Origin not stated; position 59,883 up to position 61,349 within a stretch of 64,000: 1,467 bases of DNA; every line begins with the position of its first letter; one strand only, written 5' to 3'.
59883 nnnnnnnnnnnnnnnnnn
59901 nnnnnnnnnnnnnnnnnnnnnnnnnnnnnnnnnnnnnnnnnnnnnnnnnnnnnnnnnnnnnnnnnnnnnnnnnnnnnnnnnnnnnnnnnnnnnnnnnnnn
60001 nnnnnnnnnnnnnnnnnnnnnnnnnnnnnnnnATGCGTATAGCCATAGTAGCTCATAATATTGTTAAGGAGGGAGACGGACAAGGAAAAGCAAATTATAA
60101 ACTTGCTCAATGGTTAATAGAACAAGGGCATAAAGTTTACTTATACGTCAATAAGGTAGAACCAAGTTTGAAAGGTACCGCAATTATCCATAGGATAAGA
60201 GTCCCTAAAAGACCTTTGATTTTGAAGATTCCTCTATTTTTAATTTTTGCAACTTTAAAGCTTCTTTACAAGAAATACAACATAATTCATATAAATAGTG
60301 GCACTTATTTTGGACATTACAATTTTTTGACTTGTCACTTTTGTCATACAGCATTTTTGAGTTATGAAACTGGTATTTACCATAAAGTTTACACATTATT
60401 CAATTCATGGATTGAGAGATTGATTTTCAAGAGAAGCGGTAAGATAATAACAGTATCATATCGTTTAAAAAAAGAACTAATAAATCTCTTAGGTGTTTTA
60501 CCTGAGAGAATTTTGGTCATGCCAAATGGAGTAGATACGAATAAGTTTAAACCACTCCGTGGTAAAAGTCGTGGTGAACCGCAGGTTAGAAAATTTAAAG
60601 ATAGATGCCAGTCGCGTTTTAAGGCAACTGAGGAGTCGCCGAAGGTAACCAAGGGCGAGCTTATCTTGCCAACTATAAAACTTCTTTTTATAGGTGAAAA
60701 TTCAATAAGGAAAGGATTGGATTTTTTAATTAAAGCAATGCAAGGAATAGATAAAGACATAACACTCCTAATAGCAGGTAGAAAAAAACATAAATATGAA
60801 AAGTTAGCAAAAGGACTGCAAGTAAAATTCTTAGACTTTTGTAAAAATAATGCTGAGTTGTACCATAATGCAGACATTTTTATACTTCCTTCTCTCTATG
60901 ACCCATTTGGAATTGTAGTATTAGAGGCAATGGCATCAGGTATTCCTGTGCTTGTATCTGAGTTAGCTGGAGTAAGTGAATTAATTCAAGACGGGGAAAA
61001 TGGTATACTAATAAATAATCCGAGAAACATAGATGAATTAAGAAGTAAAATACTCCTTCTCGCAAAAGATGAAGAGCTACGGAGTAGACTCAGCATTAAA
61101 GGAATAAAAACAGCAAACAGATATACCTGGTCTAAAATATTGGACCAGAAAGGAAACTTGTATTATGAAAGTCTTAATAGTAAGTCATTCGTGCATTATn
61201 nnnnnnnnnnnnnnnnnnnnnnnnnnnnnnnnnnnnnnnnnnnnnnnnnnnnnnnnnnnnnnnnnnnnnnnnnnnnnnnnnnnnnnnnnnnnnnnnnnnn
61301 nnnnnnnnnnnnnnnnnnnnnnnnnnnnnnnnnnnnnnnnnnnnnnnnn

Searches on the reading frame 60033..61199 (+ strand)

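Call 58: search_protein_families(library=pfam, proteins=[window:60033-61199:+], max_evalue=0.00001)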
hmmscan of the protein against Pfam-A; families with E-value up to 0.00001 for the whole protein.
window:60033-61199:+ (389 aa): 6 families
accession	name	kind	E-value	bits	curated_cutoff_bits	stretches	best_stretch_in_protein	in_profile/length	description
PF00534.26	Glycos_transf_1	-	2.2e-35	122.2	26.4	1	215-359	16-171/172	Glycosyl transferases group 1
PF13692.12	Glyco_trans_1_4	-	8.9e-32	110.7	27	1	216-346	3-142/142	Glycosyl transferases group 1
PF13439.12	Glyco_transf_4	-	3.6e-22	79.6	28.5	1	15-170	2-169/170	Glycosyltransferase Family 4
PF20706.3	GT4-conflict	-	2.2e-13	50.4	26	1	215-320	198-322/385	Family 4 Glycosyltransferase in conflict systems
PF13579.12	Glyco_trans_4_4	-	9.2e-08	33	29.7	1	16-166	2-158/158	Glycosyl transferase 4-like domain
PF13524.12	Glyco_trans_1_2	-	2e-06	28.3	25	1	232-371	5-140/144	Glycosyl transferase-like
